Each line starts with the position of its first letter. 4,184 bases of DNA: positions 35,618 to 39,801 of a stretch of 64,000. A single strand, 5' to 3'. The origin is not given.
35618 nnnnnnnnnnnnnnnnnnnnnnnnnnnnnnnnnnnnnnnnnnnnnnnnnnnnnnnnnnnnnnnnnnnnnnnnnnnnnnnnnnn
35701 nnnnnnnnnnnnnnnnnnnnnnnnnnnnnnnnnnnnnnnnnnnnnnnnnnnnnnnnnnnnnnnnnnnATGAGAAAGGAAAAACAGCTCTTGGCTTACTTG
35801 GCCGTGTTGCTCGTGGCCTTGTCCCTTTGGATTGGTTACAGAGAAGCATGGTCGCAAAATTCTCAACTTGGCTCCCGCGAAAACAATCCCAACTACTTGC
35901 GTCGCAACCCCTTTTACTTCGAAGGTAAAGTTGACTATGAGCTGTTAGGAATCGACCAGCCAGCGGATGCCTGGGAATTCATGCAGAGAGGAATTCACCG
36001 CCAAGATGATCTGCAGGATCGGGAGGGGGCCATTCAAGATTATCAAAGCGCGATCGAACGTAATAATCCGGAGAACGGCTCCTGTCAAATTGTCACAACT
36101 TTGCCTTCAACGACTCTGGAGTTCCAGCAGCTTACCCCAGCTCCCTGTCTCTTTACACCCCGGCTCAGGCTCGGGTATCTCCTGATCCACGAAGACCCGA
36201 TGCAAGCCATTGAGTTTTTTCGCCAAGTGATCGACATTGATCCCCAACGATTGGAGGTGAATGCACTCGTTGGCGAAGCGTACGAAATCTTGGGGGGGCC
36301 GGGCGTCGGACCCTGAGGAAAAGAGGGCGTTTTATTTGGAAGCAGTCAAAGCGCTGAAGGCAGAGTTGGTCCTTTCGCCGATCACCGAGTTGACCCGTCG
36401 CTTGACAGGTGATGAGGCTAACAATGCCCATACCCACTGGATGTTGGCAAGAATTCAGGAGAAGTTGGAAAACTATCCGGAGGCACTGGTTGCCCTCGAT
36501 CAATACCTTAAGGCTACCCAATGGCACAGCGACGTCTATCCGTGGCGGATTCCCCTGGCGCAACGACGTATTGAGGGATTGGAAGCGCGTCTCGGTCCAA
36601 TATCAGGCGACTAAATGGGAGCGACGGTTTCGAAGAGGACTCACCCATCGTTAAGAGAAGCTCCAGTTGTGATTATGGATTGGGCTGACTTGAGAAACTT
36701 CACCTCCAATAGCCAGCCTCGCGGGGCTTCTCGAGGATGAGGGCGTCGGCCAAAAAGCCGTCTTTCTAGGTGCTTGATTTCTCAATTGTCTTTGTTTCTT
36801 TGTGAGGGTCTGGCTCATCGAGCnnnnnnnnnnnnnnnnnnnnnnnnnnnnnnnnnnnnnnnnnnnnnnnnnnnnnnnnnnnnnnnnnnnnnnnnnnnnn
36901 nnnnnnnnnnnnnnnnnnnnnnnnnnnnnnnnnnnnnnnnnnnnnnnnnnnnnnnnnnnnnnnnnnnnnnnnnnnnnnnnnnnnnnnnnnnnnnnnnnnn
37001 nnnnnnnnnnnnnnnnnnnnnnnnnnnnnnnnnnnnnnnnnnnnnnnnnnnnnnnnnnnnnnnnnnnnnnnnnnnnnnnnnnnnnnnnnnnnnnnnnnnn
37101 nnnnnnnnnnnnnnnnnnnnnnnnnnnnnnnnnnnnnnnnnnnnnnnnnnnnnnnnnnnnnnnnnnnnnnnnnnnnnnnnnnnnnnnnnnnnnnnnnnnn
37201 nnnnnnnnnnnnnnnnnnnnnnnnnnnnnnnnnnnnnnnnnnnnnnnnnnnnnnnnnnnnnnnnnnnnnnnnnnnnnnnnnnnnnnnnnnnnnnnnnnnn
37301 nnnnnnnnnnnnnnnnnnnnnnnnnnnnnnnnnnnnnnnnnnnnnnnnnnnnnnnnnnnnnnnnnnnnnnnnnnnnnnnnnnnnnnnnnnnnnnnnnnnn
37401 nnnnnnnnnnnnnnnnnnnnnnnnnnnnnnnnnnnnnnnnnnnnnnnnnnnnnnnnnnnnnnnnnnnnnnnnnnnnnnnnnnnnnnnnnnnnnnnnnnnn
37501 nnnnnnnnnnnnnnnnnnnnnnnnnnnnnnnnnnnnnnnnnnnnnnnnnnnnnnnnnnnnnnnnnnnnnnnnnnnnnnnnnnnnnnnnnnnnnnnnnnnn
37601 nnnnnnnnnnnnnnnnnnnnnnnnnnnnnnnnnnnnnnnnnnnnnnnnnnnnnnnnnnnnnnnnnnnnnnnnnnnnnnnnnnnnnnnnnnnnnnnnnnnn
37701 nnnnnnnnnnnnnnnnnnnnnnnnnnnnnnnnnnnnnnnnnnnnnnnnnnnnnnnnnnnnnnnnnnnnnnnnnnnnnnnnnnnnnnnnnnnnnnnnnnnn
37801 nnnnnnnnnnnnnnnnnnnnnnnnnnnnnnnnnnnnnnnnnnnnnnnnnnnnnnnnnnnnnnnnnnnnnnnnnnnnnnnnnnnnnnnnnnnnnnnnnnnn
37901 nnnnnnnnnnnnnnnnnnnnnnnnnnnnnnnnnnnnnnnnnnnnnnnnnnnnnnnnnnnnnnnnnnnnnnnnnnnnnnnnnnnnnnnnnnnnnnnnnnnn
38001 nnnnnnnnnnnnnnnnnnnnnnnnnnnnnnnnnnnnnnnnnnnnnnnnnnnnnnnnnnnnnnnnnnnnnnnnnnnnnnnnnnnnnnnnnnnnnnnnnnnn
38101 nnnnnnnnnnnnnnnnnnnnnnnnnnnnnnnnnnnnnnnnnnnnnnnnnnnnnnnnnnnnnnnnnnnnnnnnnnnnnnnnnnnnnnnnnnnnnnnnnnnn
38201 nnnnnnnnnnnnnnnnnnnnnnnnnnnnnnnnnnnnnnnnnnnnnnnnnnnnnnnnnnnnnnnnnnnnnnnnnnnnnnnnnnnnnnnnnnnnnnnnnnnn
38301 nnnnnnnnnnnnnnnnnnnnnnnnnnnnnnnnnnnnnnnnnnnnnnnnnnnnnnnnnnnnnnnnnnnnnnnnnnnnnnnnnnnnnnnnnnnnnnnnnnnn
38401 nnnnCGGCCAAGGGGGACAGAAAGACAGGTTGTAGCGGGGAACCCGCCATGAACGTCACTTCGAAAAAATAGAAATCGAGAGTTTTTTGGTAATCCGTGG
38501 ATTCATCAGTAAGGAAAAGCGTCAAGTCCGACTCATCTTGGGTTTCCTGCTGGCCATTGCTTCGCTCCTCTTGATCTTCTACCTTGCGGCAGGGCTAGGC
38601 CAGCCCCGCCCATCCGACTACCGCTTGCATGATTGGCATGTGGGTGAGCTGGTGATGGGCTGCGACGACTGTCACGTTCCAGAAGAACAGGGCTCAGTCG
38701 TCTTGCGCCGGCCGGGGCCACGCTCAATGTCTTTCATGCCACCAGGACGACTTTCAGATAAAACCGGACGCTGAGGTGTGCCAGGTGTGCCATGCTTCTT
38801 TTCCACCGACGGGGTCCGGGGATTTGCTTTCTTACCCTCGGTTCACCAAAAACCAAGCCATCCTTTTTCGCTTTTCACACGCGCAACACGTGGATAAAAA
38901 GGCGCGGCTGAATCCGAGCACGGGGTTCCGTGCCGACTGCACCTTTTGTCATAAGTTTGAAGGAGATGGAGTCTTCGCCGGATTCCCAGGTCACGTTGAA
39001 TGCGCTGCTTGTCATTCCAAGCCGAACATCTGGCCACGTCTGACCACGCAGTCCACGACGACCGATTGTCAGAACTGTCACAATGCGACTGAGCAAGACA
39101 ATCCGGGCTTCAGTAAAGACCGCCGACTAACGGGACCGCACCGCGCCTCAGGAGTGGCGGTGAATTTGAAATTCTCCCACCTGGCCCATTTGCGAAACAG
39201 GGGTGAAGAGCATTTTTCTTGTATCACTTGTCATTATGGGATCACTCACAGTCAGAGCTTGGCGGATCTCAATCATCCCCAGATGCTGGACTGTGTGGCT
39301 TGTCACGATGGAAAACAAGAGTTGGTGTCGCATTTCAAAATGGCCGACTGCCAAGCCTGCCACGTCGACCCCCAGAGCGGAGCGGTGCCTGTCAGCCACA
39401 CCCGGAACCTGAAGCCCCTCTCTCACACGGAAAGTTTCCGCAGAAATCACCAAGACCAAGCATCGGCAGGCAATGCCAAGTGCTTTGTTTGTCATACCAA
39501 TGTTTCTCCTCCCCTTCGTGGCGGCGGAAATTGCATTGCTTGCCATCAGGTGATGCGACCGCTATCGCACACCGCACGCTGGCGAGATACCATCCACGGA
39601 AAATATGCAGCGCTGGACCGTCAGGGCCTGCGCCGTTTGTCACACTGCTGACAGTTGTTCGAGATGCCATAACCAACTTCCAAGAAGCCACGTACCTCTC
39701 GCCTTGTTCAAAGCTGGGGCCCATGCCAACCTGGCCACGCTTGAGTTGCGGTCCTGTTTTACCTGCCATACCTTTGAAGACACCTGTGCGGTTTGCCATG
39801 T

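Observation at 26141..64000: Five paralogous CRTAC1-like (FG-GAP/UnbV) + TPR gene pairs in 38 kb, with three TPR-centred modules adjacent to multiheme c-type cytochromes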

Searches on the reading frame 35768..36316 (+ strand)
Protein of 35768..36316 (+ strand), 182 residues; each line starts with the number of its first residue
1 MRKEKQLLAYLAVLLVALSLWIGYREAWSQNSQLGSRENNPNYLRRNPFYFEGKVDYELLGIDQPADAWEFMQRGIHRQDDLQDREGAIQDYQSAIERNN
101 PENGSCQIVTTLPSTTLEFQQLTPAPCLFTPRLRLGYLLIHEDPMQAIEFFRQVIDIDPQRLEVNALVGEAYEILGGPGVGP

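Call 11: search_protein_families(library=pfam, proteins=[window:35768-36316:+], max_evalue=0.001)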
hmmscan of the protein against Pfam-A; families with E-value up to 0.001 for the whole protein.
window:35768-36316:+ (182 aa): 3 families
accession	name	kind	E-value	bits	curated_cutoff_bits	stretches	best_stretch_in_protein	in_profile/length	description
PF00515.34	TPR_1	-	4.7e-05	23.5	27.8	0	143-160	16-33/34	Tetratricopeptide repeat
PF13181.12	TPR_8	-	0.00063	20.2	25.7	0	146-160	19-33/34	Tetratricopeptide repeat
PF13414.12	TPR_11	-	0.00083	19.4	26.8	0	146-173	12-39/42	TPR repeat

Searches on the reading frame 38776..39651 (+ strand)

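Call 11: search_protein_families(library=pfam, proteins=[window:38776-39651:+], max_evalue=0.001)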
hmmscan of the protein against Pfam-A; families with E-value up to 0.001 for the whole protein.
window:38776-39651:+ (291 aa): 4 families
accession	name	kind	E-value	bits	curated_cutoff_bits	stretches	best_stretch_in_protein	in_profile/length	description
PF14522.11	Cytochrome_C7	-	3e-11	43.4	24.8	1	132-196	2-66/67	Cytochrome c7 and related cytochrome c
PF22113.1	Mtrc-MtrF_II-IV_dom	-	1.4e-09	38.2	30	1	75-242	8-165/176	Outer membrane cytochrome MtrC/MtrF-like, domains II/IV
PF14537.11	Cytochrom_c3_2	-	1.7e-07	32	25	0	74-153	7-78/79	Cytochrome c3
PF02085.21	Cytochrom_CIII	-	9.2e-06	26.4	22.9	0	212-277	12-73/101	Class III cytochrome C family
